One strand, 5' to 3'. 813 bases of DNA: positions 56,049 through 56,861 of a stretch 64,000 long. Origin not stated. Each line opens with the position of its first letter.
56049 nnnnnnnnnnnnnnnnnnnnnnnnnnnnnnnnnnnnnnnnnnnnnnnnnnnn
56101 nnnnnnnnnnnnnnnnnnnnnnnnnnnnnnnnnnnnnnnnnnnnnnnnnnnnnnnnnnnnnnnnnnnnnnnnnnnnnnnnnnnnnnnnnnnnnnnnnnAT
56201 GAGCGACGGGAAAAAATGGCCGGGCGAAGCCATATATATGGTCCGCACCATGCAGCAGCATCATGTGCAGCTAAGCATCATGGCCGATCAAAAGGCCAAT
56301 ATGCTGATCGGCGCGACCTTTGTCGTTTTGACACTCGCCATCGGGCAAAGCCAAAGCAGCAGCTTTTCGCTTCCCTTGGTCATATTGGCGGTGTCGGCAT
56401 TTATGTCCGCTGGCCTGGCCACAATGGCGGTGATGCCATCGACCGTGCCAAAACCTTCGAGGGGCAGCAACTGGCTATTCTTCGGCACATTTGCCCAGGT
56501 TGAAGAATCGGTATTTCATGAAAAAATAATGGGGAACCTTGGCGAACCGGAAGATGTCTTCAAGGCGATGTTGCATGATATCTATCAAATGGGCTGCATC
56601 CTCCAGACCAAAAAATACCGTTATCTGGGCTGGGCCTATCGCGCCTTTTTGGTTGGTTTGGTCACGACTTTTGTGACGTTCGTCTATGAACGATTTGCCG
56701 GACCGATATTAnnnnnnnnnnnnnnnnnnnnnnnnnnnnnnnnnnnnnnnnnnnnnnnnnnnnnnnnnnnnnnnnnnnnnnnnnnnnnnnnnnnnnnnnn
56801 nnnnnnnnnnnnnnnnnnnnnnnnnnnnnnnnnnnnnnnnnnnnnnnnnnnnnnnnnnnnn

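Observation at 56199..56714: Orphan Pycsar-effector-family membrane protein embedded in the sphingolipid locus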

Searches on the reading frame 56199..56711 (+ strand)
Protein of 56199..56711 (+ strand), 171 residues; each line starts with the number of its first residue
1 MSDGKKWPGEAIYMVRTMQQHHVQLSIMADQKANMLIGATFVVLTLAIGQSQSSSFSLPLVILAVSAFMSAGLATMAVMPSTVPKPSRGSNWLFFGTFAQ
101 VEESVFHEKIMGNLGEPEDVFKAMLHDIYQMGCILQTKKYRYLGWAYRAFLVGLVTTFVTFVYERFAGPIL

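Call 3: search_protein_families(library=pfam, proteins=[window:56199-56711:+], max_evalue=0.01)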
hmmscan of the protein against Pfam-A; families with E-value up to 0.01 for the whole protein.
window:56199-56711:+ (171 aa): 1 family
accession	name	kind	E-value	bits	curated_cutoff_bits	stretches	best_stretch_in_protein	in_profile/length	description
PF18967.5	PycTM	-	9.3e-23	81.1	27.2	1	54-153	7-107/107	Pycsar effector protein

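Call 4: search_protein_families(library=padloc, proteins=[window:56199-56711:+], max_evalue=1)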
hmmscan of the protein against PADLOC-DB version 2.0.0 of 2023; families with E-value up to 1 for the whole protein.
window:56199-56711:+ (171 aa): 5 families
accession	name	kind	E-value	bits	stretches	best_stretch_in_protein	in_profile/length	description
PDLC02364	PycTM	-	3.3e-14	51.6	1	28-161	22-150/160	-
PDLC02363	PycTM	-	5.2e-11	40.6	1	29-163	23-152/154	-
PDLC00700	Effector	-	7.8e-11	40.2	1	52-162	56-165/173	2TM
PDLC00668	Effector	-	7.1e-05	20.8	1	46-163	56-176/184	2TM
PDLC02365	PycTM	-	0.0003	19.2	1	28-158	18-156/165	-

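Call 5: search_protein_families(library=ncbifam, proteins=[window:56199-56711:+], max_evalue=0.01)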
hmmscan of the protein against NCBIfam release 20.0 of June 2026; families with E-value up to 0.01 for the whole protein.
window:56199-56711:+ (171 aa): 0 families

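Call 6: find_homologous_proteins(query=window:56199-56711:+)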
Query window:56199-56711:+ (171 aa): 157 proteins with E <= 0.001 among 309 candidates; the best 120 are listed.
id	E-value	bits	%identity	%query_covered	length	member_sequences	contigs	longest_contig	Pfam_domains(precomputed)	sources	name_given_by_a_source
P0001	4.6e-99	347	93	100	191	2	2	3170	PF18967.6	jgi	jgi:disulfide bond formation protein DsbB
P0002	2.7e-98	344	92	100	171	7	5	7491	PF18967.6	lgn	-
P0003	2.1e-96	338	88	100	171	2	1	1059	PF18967.6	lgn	-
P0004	1.4e-94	332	88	100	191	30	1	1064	PF18967.6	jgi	jgi:hypothetical protein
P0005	6.9e-93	327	87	100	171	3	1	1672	PF18967.6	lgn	-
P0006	4.5e-92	324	84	100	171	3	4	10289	PF18967.6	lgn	-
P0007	1.1e-89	316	83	100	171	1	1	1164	PF18967.6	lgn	-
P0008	1.4e-87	309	84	100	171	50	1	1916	PF18967.6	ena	-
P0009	3.9e-87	308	82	100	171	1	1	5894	PF18967.6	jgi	jgi:Family of unknown function (DUF5706)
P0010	9.5e-86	303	81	100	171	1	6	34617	PF18967.6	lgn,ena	-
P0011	4.6e-84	298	81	100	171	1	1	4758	PF18967.6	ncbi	-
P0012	1.2e-83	297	77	100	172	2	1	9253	PF18967.6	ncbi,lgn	-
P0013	1.6e-81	290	86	92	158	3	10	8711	PF18967.6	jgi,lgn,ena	-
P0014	1.6e-80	286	76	100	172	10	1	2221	PF18967.6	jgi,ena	-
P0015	1.3e-79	283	72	100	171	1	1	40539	PF18967.6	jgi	jgi:hypothetical protein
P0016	8.3e-78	278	71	100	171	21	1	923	PF18967.6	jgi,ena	jgi:hypothetical protein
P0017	2.0e-77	276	73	100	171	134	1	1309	PF18967.6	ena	-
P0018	3.9e-77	275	72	100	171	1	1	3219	PF18967.6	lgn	-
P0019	1.6e-76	273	71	100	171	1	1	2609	PF18967.6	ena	-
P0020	5.9e-76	272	70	100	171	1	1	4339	PF18967.6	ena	-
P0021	6.2e-75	268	71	100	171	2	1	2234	PF18967.6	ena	-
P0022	8.4e-75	268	70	100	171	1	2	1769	PF18967.6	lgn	-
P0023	2.8e-72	260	68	100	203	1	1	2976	PF18967.6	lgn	-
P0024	1.8e-71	257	67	100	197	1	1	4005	PF18967.6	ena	-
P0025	3.2e-63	230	61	100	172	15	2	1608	PF18967.6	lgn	-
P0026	4.3e-63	230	62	100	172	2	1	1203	PF18967.6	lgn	-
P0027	5.0e-63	230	61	99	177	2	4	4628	PF18967.6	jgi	jgi:Family of unknown function (DUF5706)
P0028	1.1e-62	228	62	100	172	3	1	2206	PF18967.6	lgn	-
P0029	1.6e-62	228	60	100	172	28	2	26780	PF18967.6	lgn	-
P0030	3.1e-62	227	60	100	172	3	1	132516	PF18967.6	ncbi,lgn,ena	-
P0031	3.5e-62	227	61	100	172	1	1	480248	PF18967.6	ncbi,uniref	ncbi:Pycsar system effector family protein [Parasphingorhabdus sp.]|uniref:Pycsar system effector fa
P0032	3.7e-62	227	62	100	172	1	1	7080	PF18967.6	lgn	-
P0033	4.2e-62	227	61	98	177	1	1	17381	PF18967.6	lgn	-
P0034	5.4e-62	226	61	98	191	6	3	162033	PF18967.6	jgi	jgi:hypothetical protein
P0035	5.6e-62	226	61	99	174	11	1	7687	PF18967.6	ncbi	ncbi:MAG: Pycsar system effector family protein [Parasphingorhabdus sp.]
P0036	5.7e-62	226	61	98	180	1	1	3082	PF18967.6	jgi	-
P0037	8.1e-62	226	61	100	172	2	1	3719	PF18967.6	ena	-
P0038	1.2e-61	225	60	100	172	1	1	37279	PF18967.6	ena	-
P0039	1.4e-61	225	61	100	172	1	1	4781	PF18967.6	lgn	-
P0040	1.4e-61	225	60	99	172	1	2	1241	PF18967.6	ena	-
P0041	1.5e-61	225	59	100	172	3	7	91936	PF18967.6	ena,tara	tara:strand:- start:110 stop:628 length:519 start_codon:yes stop_codon:yes gene_type:complete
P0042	1.6e-61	225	60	100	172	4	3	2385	PF18967.6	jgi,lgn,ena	-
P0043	1.6e-61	225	60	100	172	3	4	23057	PF18967.6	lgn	-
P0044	2.1e-61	224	60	100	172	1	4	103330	PF18967.6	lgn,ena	-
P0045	2.4e-61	224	59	100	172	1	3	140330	PF18967.6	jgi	-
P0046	2.4e-61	224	59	100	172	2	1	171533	PF18967.6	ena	-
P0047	2.8e-61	224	59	100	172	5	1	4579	PF18967.6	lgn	-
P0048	3.0e-61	224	60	100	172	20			PF18967.6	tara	tara:strand:+ start:250 stop:768 length:519 start_codon:yes stop_codon:yes gene_type:complete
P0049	3.2e-61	224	63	100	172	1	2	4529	PF18967.6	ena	-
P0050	4.1e-61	223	60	100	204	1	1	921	PF18967.6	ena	-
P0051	4.1e-61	223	60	99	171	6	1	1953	PF18967.6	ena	-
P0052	4.4e-61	223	61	98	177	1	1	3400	PF18967.6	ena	-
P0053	8.2e-61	222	61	99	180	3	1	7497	PF18967.6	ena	-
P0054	9.0e-61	222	60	100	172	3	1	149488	PF18967.6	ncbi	-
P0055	1.0e-60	222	62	98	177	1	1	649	PF18967.6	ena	-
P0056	1.2e-60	222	60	100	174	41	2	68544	PF18967.6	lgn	-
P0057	1.2e-60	222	59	100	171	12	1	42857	PF18967.6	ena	-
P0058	2.0e-60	221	59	100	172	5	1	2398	PF18967.6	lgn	-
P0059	2.4e-60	221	60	100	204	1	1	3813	PF18967.6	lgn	-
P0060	2.5e-60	221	60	100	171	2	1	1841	PF18967.6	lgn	-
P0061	2.9e-60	221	58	99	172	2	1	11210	PF18967.6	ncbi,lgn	ncbi:MAG: Pycsar system effector family protein [Parasphingorhabdus sp.]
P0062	2.9e-60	221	60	100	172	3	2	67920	PF18967.6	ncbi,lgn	ncbi:MAG: Pycsar system effector family protein [Sphingorhabdus sp.]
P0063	3.3e-60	220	59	100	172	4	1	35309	PF18967.6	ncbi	-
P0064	4.5e-60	220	60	98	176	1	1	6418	PF18967.6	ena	-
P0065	4.5e-60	220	62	98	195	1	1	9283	PF18967.6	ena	-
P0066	5.8e-60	220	59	100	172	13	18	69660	PF18967.6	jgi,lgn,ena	-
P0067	7.5e-60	219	59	100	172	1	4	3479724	PF18967.6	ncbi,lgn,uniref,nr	ncbi:Pycsar system effector family protein [Sphingorhabdus sp. SMR4y]|uniref:Pycsar system effector 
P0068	1.3e-59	218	59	99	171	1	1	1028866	PF18967.6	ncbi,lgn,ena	-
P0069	1.4e-59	218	60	98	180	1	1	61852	PF18967.6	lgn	-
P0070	1.4e-59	218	59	100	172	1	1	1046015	PF18967.6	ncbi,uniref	ncbi:Pycsar system effector family protein [Parasphingorhabdus sp.]|uniref:Pycsar system effector fa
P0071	1.6e-59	218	58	99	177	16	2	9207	PF18967.6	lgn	-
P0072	2.1e-59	218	59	100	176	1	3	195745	PF18967.6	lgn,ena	-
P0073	2.1e-59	218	59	100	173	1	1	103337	PF18967.6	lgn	-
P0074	2.3e-59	218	60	99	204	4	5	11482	PF18967.6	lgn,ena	-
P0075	3.6e-59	217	58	100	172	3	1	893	PF18967.6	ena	-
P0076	4.6e-59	217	58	100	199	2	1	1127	PF18967.6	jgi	jgi:hypothetical protein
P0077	4.7e-59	217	59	99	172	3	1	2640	PF18967.6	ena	-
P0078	5.7e-59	216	59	100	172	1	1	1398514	PF18967.6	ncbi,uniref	ncbi:MAG: Pycsar system effector family protein [Parasphingorhabdus sp.]|uniref:Pycsar system effect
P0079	6.5e-59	216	60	97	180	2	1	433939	PF18967.6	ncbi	-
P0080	1.0e-58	216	58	100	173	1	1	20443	PF18967.6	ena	-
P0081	1.2e-58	215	57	100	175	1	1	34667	PF18967.6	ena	-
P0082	1.3e-58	215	59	100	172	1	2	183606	PF18967.6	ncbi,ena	-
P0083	1.6e-58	215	60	98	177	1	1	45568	PF18967.6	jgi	-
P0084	2.2e-58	214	59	98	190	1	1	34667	PF18967.6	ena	-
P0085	5.2e-58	213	76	74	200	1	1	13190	PF18967.6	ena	-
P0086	8.9e-58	212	57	100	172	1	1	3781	PF18967.6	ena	-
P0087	9.6e-58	212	57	100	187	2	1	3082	PF18967.6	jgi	-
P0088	2.4e-57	211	59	98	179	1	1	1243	PF18967.6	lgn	-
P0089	4.0e-57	210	57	98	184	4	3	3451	PF18967.6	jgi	jgi:hypothetical protein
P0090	4.8e-57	210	58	96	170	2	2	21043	PF18967.6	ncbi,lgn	-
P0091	5.0e-57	210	56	100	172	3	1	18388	PF18967.6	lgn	-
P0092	6.4e-57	210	57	100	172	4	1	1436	PF18967.6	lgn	-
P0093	6.5e-57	210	60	98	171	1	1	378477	PF18967.6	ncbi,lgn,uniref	ncbi:Pycsar system effector family protein [Parasphingorhabdus sp. JC815]|uniref:Pycsar system effec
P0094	1.3e-56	209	57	98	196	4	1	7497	PF18967.6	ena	-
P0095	1.3e-56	209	57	99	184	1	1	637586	PF18967.6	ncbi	-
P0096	1.6e-56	208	57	98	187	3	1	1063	PF18967.6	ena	-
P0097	1.6e-56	208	57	98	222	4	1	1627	PF18967.6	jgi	jgi:Family of unknown function (DUF5706)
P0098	1.8e-56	208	56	100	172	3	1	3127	PF18967.6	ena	-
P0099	3.0e-56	208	57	100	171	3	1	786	PF18967.6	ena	-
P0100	5.6e-56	207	57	99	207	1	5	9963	PF18967.6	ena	-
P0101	6.3e-56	206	58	100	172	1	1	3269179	PF18967.6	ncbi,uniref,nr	ncbi:hypothetical protein HF685_08395 [Parasphingorhabdus halotolerans]|uniref:Pycsar effector prote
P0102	9.1e-56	206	57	98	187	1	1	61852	PF18967.6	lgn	-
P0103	1.1e-55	206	58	100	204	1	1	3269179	PF18967.6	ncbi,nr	ncbi:Pycsar system effector family protein [Parasphingorhabdus halotolerans]|nr:Pycsar system effect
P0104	2.1e-55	205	58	96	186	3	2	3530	PF18967.6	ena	-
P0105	3.5e-55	204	56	99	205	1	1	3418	PF18967.6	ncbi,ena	-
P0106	4.0e-55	204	55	98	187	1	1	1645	PF18967.6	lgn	-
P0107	7.9e-55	203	56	96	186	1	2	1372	PF18967.6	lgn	-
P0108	1.7e-54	202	58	100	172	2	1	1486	PF18967.6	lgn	-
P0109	2.4e-54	201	56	99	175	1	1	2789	PF18967.6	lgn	-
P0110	8.2e-54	200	57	100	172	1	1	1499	PF18967.6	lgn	-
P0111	2.1e-53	198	66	80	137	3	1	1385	PF18967.6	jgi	-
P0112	6.8e-52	193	56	99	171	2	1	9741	PF18967.6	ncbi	-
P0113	3.9e-50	188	53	99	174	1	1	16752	PF18967.6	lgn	-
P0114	4.0e-50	188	54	87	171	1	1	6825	PF18967.6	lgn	-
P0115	6.5e-50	187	69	73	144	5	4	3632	PF18967.6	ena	-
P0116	4.1e-48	181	53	96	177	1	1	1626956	PF18967.6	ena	-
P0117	2.4e-46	175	72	65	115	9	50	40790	PF18967.6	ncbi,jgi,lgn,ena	jgi:hypothetical protein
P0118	1.2e-45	173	62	80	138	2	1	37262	PF18967.6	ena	-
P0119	5.4e-45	171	52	90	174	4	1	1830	PF18967.6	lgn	-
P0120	1.0e-44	170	72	64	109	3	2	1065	PF18967.6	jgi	jgi:hypothetical protein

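Call 7: find_related_loci(query=window:56199-56711:+, collection=genome_contigs, flank=8000)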
Query window:56199-56711:+ (171 aa) in genome_contigs; peptide patterns used: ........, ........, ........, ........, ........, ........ (x = any residue, [..] = any of these).
180 stretches matched a pattern; 63 encode a relative of the query (tblastn E <= 1e-3); 63 distinct loci.
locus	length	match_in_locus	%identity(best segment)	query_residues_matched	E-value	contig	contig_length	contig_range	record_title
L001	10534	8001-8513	95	1-171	5e-110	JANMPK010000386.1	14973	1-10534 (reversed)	MAG: Sphingomonadales bacterium isolate OTE_51_metabat_466 OTE_51_k141_5304102, whole genome shotgun sequence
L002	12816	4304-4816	86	1-171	1e-98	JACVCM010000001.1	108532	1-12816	MAG: Sphingomonadaceae bacterium isolate Desfum bin_2_GBBB08 NODE_18_length_108532_cov_3.238661, whole genome shotgun se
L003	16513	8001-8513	84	1-171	6e-97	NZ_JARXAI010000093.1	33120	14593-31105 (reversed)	MAG: Sphingorhabdus sp. isolate D14.bin.29 k141_302723, whole genome shotgun sequence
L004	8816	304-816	71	1-171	5e-86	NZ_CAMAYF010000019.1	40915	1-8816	MAG: Sphingorhabdus sp. EL138 isolate ME-21oct19-155 ME-21oct19-C1192, whole genome shotgun sequence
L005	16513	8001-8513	71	1-171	7e-85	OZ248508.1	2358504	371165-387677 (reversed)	Sphingomonadaceae bacterium isolate GE-11 genome assembly, chromosome: GE-11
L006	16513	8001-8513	61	2-171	3e-68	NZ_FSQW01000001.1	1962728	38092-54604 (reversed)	Parasphingorhabdus marina DSM 22363, whole genome shotgun sequence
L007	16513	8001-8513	61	2-171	6e-68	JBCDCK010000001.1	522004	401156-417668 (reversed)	MAG: Pseudomonadota bacterium isolate P01_G01_bin.15 k141_1359152_length_522004_cov_25.7814, whole genome shotgun sequen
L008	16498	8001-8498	60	6-171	4e-65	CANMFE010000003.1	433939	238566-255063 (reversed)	uncultured Sphingomonadaceae bacterium isolate 4-2062.fasta genome assembly, contig: NODE_3, whole genome shotgun sequen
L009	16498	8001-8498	59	6-171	4e-64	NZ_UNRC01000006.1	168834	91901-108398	Sphingorhabdus sp. Alg239-R122, whole genome shotgun sequence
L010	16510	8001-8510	57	2-171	1e-62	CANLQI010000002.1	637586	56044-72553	uncultured Sphingomonadaceae bacterium isolate 984-n2.fasta genome assembly, contig: NODE_2, whole genome shotgun sequen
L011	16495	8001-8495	58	1-165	2e-59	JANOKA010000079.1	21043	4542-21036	MAG: Sphingomonadales bacterium isolate VAR_48_metabat_116 VAR_48_k141_2457710, whole genome shotgun sequence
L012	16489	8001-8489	46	10-164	2e-43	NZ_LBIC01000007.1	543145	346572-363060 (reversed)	Sphingobium chungbukense strain DJ77 contig00007, whole genome shotgun sequence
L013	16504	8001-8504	45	1-164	3e-43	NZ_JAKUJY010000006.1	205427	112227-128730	Sphingobium sp. Sx8-8 6, whole genome shotgun sequence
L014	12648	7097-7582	45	10-168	3e-43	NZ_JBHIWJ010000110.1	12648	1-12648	MAG: Sphingobium sp. isolate MAG22 WDNA01_bin.5.strict_110, whole genome shotgun sequence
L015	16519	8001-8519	44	1-169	1e-42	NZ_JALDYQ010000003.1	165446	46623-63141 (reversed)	MAG: Sphingobium sp. isolate MCT-ROC-40 NODE_24_length_165446_cov_7.134892, whole genome shotgun sequence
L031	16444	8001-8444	38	14-155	3e-25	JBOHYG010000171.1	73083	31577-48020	MAG: Arenimonas sp. isolate H1-B1_maxbin2.bin.234 k127_2166067, whole genome shotgun sequence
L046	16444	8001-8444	39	14-155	3e-22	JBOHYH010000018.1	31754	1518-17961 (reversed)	MAG: Arenimonas sp. isolate H1-B1_maxbin2.bin.233 k127_1364459, whole genome shotgun sequence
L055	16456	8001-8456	39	14-159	1e-20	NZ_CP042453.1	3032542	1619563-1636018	Arenimonas daejeonensis strain KACC 14631 chromosome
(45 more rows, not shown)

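Call 15: search_protein_families(library=pfam, proteins=[L003:4677-7013:+, L005:5927-7534:-, L005:8916-10562:+, L055:7974-8483:+, L055:6203-7855:+, L055:5573-6133:+], max_evalue=0.001)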
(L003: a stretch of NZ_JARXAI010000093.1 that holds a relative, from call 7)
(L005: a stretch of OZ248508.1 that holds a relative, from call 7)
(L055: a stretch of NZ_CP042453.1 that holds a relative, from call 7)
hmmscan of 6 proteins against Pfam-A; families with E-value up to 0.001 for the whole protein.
L003:4677-7013:+ (779 aa): 7 families
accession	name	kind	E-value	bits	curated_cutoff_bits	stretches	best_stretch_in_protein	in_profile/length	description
PF01590.32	GAF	-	1e-39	136.6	22.4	2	222-358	1-133/133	GAF domain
PF13185.12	GAF_2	-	1.3e-29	103.5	28.6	2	55-192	3-136/136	GAF domain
PF00211.25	Guanylate_cyc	-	3.9e-28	98.7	21.9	1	520-694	8-176/183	Adenylate and Guanylate cyclase catalytic domain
PF13492.12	GAF_3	-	3.8e-24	86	27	2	224-360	3-129/129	GAF domain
PF08448.16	PAS_4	-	1.9e-05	25.3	23.1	1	379-486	2-109/110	PAS fold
PF00989.32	PAS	-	2.6e-05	24.6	22.6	1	375-482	4-113/113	PAS fold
PF11849.14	DUF3369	-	0.00047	20.9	27.2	0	190-366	4-167/168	Domain of unknown function (DUF3369)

L005:5927-7534:- (536 aa): 7 families
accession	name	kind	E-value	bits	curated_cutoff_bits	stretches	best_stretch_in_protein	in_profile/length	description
PF01593.30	Amino_oxidase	-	2e-28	100.3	19.8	1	13-519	1-442/443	Flavin containing amine oxidoreductase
PF13450.12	NAD_binding_8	-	2.1e-12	47.6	21.9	1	8-63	1-56/68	NAD(P)-binding Rossmann-like domain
PF01266.30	DAO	-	1e-09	38.8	27.9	1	242-335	137-230/353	FAD dependent oxidoreductase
PF07992.20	Pyr_redox_2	-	3.7e-06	27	26.1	0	5-37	2-31/291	Pyridine nucleotide-disulphide oxidoreductase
PF00890.30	FAD_binding_2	-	5.9e-05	22.9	20.4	0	6-40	2-36/414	FAD binding domain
PF00070.33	Pyr_redox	-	0.00025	21.9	22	0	5-39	1-35/82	Pyridine nucleotide-disulphide oxidoreductase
PF03486.20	HI0933_like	-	0.00078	19.4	50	0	5-39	2-36/244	HI0933-like protein Rossmann domain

L005:8916-10562:+ (549 aa): 3 families
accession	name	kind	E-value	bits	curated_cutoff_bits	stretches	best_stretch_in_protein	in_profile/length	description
PF02775.26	TPP_enzyme_C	-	8.5e-40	136.5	21.9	1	381-527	1-151/151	Thiamine pyrophosphate enzyme, C-terminal TPP binding domain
PF02776.23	TPP_enzyme_N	-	2.7e-39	134.1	26.8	1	4-120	2-119/119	Thiamine pyrophosphate enzyme, N-terminal TPP binding domain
PF00205.28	TPP_enzyme_M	-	6e-28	97.7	30.4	1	189-321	1-136/137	Thiamine pyrophosphate enzyme, central domain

L055:7974-8483:+ (170 aa): 1 family
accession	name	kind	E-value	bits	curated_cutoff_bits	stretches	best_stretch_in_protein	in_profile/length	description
PF18967.5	PycTM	-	1e-22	81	27.2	1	50-154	7-106/107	Pycsar effector protein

L055:6203-7855:+ (551 aa): 10 families
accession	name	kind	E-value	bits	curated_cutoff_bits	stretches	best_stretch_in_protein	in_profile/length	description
PF07992.20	Pyr_redox_2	-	1.2e-47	163.2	26.1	1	235-524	2-291/291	Pyridine nucleotide-disulphide oxidoreductase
PF13738.12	Pyr_redox_3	-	1.3e-18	67.8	30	1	284-507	77-305/305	Pyridine nucleotide-disulphide oxidoreductase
PF00070.33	Pyr_redox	-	9.2e-16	58.6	22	1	377-450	1-80/82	Pyridine nucleotide-disulphide oxidoreductase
PF01134.28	GIDA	-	1.4e-10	41.2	22.1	0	236-270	2-29/391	Glucose inhibited division protein A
PF13192.12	Thioredoxin_3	-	4e-09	36.8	24.8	1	146-215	6-73/76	Thioredoxin domain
PF12831.13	FAD_oxidored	-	5.9e-07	29.6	27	1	235-261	1-27/416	FAD dependent oxidoreductase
PF03486.20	HI0933_like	-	2e-05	24.6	50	0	377-408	2-33/244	HI0933-like protein Rossmann domain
PF01266.30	DAO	-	7.1e-05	22.9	27.9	0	236-263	2-29/353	FAD dependent oxidoreductase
PF01262.27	AlaDh_PNT_C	-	0.00023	21.1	23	0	377-408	30-61/214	Alanine dehydrogenase/PNT, C-terminal domain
PF00890.30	FAD_binding_2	-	0.0003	20.5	20.4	0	236-262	2-28/414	FAD binding domain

L055:5573-6133:+ (187 aa): 3 families
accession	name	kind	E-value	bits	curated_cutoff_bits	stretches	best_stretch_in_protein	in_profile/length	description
PF00578.27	AhpC-TSA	-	9.2e-33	113.3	26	1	6-132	3-122/124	AhpC/TSA family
PF08534.16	Redoxin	-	1.6e-14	54.4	26.6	1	11-140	9-137/148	Redoxin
PF10417.14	1-cysPrx_C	-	1.3e-07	31.9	21.1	1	154-182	1-32/41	C-terminal domain of 1-Cys peroxiredoxin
